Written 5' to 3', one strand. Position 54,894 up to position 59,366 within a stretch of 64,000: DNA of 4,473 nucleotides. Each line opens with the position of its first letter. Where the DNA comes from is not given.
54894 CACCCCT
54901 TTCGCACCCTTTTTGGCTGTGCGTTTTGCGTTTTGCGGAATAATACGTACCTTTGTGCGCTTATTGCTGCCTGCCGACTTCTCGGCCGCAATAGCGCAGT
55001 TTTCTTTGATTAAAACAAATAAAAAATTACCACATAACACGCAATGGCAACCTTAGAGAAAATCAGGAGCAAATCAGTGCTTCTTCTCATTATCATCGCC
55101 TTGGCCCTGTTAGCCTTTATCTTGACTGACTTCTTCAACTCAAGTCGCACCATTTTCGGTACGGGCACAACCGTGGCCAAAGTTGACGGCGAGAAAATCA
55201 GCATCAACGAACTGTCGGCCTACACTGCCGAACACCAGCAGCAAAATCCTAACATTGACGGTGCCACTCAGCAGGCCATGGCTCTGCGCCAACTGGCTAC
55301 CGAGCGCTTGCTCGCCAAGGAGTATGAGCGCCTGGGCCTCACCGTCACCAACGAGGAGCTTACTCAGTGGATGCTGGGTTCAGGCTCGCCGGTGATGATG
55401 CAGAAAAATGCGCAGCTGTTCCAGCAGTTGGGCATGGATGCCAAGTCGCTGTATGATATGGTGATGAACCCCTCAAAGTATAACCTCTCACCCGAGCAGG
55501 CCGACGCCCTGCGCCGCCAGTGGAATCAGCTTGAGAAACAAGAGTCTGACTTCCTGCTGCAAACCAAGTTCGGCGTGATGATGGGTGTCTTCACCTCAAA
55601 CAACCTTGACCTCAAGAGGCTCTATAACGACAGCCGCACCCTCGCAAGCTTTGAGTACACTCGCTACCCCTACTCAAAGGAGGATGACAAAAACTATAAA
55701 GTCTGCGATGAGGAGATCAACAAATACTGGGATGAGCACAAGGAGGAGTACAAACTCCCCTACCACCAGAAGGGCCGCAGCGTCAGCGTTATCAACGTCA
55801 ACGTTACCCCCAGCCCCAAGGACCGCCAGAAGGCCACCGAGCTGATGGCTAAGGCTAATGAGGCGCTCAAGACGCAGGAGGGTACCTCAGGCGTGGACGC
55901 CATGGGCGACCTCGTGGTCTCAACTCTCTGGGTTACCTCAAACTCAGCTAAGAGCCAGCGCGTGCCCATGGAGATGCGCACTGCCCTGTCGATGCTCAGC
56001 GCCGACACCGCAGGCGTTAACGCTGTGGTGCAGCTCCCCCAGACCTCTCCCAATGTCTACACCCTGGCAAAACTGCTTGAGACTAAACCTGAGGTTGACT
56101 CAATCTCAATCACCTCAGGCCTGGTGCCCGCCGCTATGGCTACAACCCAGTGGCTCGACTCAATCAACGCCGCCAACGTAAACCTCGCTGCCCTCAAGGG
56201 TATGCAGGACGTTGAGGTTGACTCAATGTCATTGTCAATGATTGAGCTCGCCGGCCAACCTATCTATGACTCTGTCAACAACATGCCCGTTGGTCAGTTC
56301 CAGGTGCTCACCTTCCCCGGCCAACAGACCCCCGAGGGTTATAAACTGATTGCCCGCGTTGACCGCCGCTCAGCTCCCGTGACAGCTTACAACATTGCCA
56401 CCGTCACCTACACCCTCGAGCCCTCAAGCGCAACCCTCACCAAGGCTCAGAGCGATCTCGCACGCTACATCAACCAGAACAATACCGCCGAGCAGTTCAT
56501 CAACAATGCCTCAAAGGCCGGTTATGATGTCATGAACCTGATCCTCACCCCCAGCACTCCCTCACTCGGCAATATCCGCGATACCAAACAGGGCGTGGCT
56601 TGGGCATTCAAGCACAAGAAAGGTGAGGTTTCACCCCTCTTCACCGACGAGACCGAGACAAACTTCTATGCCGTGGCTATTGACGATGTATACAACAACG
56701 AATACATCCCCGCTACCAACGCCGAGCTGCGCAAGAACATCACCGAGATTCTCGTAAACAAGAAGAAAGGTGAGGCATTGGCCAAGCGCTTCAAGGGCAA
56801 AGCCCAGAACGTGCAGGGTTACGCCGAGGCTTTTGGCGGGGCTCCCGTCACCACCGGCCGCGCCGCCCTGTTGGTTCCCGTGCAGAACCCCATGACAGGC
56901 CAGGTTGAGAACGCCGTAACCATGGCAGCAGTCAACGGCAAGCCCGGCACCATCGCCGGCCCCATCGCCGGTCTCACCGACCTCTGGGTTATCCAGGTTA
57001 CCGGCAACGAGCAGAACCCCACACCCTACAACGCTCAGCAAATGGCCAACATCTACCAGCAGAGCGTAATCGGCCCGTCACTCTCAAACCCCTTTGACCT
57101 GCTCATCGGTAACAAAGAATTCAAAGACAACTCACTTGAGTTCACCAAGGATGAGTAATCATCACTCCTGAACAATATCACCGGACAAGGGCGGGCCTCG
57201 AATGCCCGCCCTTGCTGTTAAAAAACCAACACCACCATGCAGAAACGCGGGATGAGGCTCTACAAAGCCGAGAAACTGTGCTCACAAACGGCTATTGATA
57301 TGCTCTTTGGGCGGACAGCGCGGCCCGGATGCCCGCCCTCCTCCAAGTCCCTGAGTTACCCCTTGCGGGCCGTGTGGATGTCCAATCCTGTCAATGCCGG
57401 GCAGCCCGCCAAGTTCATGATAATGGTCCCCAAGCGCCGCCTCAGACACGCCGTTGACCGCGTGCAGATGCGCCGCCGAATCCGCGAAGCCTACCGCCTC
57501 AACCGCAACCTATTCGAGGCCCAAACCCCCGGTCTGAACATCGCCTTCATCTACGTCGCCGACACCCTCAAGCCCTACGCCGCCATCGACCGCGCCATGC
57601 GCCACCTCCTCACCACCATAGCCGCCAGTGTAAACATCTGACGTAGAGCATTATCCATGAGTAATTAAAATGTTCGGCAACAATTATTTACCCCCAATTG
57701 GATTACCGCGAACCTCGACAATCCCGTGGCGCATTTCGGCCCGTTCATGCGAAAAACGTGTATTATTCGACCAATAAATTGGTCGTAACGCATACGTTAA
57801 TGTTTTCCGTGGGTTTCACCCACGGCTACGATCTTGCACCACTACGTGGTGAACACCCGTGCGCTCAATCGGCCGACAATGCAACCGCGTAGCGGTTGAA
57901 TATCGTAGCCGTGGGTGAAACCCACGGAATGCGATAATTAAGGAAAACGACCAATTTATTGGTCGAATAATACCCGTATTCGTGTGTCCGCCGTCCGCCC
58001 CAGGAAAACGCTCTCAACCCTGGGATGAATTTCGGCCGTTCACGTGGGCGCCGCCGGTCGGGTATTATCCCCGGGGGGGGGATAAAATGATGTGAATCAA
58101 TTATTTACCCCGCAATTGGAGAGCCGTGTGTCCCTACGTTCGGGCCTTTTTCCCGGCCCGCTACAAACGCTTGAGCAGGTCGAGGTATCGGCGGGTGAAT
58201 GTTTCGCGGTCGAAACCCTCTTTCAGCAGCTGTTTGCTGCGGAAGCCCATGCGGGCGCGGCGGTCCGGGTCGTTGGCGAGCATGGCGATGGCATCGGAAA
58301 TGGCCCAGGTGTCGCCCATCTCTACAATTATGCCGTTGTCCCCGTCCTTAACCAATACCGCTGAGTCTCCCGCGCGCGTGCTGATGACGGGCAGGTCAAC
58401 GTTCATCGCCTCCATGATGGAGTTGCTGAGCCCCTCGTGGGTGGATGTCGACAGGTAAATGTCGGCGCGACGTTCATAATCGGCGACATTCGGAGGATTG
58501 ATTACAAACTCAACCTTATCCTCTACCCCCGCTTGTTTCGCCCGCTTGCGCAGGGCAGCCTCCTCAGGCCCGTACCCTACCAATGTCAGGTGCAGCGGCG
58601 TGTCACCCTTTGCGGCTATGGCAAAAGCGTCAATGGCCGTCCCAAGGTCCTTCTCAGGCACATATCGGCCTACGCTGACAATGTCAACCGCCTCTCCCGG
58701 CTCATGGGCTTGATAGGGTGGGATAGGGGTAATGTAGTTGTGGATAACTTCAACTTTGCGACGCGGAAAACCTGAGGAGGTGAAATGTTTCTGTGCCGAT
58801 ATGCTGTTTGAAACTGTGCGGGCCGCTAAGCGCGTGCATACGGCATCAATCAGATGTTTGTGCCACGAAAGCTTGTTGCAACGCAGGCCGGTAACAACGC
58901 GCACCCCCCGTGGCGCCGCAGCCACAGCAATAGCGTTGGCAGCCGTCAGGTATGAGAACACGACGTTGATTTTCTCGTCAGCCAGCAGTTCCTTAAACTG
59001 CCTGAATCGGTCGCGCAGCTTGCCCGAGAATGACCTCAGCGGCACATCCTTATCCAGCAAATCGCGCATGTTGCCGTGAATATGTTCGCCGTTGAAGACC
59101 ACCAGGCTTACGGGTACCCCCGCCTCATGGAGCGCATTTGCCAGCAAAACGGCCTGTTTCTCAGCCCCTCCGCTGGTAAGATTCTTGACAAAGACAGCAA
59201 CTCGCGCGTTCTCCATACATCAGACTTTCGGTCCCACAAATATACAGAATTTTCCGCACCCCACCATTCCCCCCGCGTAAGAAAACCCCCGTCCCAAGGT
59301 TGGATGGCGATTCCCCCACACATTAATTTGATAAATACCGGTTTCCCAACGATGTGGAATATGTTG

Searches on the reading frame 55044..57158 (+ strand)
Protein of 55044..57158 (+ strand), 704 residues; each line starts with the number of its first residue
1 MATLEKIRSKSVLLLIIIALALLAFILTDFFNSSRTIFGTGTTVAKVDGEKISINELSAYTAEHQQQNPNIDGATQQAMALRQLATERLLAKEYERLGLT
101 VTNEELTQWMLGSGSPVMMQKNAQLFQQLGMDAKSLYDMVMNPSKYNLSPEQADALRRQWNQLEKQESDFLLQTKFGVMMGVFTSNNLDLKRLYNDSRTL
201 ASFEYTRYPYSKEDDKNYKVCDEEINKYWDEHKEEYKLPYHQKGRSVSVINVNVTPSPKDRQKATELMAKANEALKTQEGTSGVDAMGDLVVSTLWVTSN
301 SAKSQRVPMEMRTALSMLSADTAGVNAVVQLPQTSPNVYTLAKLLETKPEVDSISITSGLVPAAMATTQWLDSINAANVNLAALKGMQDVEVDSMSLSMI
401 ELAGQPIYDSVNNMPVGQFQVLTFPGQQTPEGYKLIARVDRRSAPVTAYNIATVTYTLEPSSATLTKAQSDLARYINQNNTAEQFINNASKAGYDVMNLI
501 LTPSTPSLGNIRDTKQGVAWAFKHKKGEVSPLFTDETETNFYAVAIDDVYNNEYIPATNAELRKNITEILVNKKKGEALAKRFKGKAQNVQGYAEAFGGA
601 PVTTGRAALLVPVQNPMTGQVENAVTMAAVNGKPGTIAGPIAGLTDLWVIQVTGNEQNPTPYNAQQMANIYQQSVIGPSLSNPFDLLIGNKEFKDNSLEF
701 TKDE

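Call 46: search_protein_families(library=pfam, proteins=[window:55044-57158:+])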
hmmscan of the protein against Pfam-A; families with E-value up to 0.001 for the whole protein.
window:55044-57158:+ (704 aa): 3 families
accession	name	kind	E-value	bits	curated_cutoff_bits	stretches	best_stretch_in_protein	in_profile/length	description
PF13623.11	SurA_N_2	-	9.3e-25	87.6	28.5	1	4-130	1-134/145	SurA-like N-terminal domain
PF13624.11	SurA_N_3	-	5.7e-14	52.7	27.2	1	5-110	3-117/162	SurA-like N-terminal domain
PF13145.12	Rotamase_2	-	1.6e-08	35.8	27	0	222-350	3-111/121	PPIC-type PPIASE domain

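Call 62: find_homologous_proteins(query=window:55044-57158:+, max_evalue=1e-50)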
Query window:55044-57158:+ (704 aa): 794 proteins with E <= 1e-50 among 8000 candidates; the best 120 are listed.
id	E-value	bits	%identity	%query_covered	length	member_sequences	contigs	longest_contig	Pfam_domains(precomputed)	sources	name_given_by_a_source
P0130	0.0e+0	1554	100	100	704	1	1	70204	PF13145.13,PF13624.12,PF13623.12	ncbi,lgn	-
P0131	0.0e+0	1292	82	100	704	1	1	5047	PF13145.13,PF13624.12,PF13623.12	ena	-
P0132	0.0e+0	1289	82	100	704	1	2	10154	PF13145.13,PF13624.12,PF13623.12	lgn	-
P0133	0.0e+0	1284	82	96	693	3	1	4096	PF13145.13,PF13624.12,PF13623.12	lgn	-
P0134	0.0e+0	1252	80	97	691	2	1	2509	PF13145.13,PF13624.12,PF13623.12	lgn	-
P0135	4.6e-133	463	40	100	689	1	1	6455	PF13145.13,PF13624.12,PF13623.12,PF09312.17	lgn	-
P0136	1.2e-129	452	38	100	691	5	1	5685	PF13145.13,PF13624.12,PF13623.12,PF09312.17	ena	-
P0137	3.2e-126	441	37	99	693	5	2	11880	PF13145.13,PF13624.12,PF13623.12,PF09312.17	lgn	-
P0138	7.1e-126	439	38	100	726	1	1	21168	PF13145.13,PF13624.12,PF13623.12,PF09312.17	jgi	-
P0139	2.7e-124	434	37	99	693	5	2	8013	PF13145.13,PF13624.12,PF13623.12,PF09312.17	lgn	-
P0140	9.7e-124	432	37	100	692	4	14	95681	PF13145.13,PF13624.12,PF13623.12,PF09312.17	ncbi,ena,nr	ncbi:MAG: SurA N-terminal domain-containing protein [Muribaculaceae bacterium]|nr:SurA N-terminal do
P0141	1.1e-123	432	38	100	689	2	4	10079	PF13145.13,PF13624.12,PF13623.12,PF09312.17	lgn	-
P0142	1.4e-123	432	39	100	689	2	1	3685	PF13145.13,PF13624.12,PF13623.12,PF09312.17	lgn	-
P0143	2.0e-122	428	39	99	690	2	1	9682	PF13145.13,PF13624.12,PF13623.12,PF09312.17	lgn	-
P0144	6.5e-122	426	38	99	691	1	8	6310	PF13145.13,PF13624.12,PF13623.12,PF09312.17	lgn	-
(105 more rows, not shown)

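Call 63: find_encoding_contigs(protein=P0130, flank=10000, max_places=6)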
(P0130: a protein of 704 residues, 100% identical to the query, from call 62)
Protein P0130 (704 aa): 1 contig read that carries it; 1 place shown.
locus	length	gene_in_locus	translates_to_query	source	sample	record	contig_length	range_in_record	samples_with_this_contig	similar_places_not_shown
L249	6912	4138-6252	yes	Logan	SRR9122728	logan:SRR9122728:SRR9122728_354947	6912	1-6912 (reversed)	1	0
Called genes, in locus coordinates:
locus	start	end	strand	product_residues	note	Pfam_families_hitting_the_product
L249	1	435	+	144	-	?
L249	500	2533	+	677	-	PF01464:SLT, PF01476:LysM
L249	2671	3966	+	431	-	PF05496:RuvB_N, PF00158:Sigma54_activat (faint), PF07728:AAA_5 (weak), PF13173:AAA_14 (weak), PF00004:AAA, PF16193:AAA_assoc_2, PF12002:MgsA_C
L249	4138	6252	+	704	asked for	PF13623:SurA_N_2, PF13624:SurA_N_3, PF13145:Rotamase_2 (faint)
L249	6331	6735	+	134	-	PF00825:Ribonuclease_P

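Call 64: find_encoding_contigs(protein=P0132, flank=10000, max_places=4)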
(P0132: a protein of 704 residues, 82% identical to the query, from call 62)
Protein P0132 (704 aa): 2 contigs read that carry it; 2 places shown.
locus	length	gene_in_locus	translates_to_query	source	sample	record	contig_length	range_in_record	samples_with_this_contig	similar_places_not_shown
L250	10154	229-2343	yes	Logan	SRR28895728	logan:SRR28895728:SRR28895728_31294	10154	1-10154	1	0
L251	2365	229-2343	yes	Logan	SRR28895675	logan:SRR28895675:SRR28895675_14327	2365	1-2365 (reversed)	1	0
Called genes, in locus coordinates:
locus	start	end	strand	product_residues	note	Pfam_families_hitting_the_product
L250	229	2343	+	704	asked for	PF13623:SurA_N_2, PF13624:SurA_N_3, PF13145:Rotamase_2 (faint)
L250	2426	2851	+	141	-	PF00825:Ribonuclease_P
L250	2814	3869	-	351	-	PF13439:Glyco_transf_4, PF13579:Glyco_trans_4_4, PF20706:GT4-conflict, PF00534:Glycos_transf_1, PF13692:Glyco_trans_1_4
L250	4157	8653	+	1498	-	-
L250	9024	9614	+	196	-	PF09520:HinfI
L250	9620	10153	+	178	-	?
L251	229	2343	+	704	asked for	PF13623:SurA_N_2, PF13624:SurA_N_3, PF13145:Rotamase_2 (faint)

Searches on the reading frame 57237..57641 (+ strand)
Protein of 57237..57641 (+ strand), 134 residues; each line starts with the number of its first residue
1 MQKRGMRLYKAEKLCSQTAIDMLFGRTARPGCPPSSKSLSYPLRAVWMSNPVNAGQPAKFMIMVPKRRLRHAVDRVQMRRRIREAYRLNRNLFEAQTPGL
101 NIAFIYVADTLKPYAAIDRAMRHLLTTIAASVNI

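Call 23: find_encoding_contigs(protein=window:57237-57641:+, flank=10000, max_places=10)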
Protein window:57237-57641:+ (134 aa): no gene with exactly this product is on record in the collection.

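Call 46: search_protein_families(library=pfam, proteins=[window:57237-57641:+])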
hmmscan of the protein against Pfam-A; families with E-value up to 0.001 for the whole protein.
window:57237-57641:+ (134 aa): 1 family
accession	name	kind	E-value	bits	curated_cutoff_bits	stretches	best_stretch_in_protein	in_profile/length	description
PF00825.24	Ribonuclease_P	-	2.8e-08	34.2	22.3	1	53-127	36-107/109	Ribonuclease P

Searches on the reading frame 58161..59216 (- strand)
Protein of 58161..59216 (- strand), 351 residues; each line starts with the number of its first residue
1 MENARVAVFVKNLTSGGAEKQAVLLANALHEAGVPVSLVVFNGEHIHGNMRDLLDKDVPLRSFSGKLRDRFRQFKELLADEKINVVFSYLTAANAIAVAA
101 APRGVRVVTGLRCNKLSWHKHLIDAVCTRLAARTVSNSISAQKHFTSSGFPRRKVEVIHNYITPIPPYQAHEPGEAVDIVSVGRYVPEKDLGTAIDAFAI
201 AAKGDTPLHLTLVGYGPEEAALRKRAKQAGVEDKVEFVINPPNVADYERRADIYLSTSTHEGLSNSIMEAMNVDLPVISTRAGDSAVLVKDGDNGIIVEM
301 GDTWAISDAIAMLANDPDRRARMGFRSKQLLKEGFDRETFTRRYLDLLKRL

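Call 46: search_protein_families(library=pfam, proteins=[window:58161-59216:-])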
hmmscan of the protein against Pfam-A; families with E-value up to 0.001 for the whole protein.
window:58161-59216:- (351 aa): 5 families
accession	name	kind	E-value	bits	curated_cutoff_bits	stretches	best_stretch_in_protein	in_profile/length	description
PF00534.26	Glycos_transf_1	-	9.1e-30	103.9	26.4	1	173-328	12-170/172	Glycosyl transferases group 1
PF13692.12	Glyco_trans_1_4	-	1.2e-26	94.1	27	1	178-316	3-142/142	Glycosyl transferases group 1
PF13439.12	Glyco_transf_4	-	9.4e-13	49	28.5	1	16-162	2-166/170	Glycosyltransferase Family 4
PF13579.12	Glyco_trans_4_4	-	5.6e-09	37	29.7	1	16-160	1-157/158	Glycosyl transferase 4-like domain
PF20706.3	GT4-conflict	-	1.2e-08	34.8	26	1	154-320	173-361/385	Family 4 Glycosyltransferase in conflict systems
